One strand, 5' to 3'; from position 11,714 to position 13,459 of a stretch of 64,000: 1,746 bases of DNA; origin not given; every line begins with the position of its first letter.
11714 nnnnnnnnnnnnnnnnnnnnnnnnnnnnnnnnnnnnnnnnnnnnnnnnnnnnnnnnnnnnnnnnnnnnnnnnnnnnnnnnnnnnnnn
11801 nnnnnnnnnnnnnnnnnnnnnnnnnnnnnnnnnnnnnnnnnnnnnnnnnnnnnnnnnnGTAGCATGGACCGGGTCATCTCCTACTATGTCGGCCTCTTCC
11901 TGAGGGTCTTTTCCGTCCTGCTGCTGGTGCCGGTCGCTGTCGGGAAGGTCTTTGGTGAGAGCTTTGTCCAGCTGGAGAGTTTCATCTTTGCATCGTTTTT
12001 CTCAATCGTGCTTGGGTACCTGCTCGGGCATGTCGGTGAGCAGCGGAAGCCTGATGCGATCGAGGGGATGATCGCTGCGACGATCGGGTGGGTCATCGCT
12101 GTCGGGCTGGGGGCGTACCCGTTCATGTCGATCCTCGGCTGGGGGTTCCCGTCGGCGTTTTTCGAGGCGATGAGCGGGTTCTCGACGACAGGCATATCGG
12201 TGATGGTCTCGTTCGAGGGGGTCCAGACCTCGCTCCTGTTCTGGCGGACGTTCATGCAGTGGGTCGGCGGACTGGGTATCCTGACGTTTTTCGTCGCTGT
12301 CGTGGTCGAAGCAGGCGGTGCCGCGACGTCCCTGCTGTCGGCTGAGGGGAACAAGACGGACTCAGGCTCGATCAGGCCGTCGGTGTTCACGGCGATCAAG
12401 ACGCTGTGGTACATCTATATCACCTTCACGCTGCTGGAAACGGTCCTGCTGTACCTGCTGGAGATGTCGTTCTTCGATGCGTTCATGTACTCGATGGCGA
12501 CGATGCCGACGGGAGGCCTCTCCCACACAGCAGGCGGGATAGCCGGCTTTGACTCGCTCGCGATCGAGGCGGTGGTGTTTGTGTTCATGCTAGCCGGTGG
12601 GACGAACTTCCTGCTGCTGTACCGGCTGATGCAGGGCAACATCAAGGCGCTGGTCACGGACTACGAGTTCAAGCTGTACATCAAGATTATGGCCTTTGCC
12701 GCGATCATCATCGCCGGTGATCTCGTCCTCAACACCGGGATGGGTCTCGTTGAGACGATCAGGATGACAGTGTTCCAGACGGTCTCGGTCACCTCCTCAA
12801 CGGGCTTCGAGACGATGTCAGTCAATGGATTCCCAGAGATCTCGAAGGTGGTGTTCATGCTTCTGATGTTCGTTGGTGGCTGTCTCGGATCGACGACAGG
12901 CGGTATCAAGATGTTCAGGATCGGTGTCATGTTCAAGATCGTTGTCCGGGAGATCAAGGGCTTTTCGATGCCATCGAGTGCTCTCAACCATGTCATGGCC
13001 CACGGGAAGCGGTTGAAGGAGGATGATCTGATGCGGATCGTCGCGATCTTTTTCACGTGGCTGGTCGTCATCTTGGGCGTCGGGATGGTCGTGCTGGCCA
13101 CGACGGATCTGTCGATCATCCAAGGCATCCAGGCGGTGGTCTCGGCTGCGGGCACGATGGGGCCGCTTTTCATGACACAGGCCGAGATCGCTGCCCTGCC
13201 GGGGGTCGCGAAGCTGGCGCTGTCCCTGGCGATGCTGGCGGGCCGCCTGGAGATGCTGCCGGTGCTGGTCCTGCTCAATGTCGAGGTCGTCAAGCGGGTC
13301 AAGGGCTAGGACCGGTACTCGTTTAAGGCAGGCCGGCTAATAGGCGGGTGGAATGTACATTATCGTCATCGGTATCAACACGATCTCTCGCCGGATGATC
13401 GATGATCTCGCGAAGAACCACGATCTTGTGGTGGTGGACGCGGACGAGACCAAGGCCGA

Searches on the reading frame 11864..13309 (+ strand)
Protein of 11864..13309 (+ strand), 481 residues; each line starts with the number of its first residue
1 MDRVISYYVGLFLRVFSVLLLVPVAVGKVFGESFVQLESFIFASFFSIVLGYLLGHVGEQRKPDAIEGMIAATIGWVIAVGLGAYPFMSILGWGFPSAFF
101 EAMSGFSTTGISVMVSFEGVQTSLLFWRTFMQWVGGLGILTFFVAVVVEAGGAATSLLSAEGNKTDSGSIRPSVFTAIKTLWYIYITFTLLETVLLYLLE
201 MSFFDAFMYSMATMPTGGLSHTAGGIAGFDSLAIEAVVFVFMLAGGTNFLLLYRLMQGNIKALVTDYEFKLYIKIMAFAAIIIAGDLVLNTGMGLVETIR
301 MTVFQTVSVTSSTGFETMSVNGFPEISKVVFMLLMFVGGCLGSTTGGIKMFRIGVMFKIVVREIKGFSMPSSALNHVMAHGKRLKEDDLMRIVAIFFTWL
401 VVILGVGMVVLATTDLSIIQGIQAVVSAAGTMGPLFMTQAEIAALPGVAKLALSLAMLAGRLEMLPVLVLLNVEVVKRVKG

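Call 87: search_protein_families(library=pfam, proteins=[window:11864-13309:+], max_evalue=0.0001)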
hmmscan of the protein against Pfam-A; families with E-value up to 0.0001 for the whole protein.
window:11864-13309:+ (481 aa): 1 family
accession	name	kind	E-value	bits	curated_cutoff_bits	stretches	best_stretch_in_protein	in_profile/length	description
PF02386.22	TrkH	-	3.4e-50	171.4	27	1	46-472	11-491/502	Cation transport protein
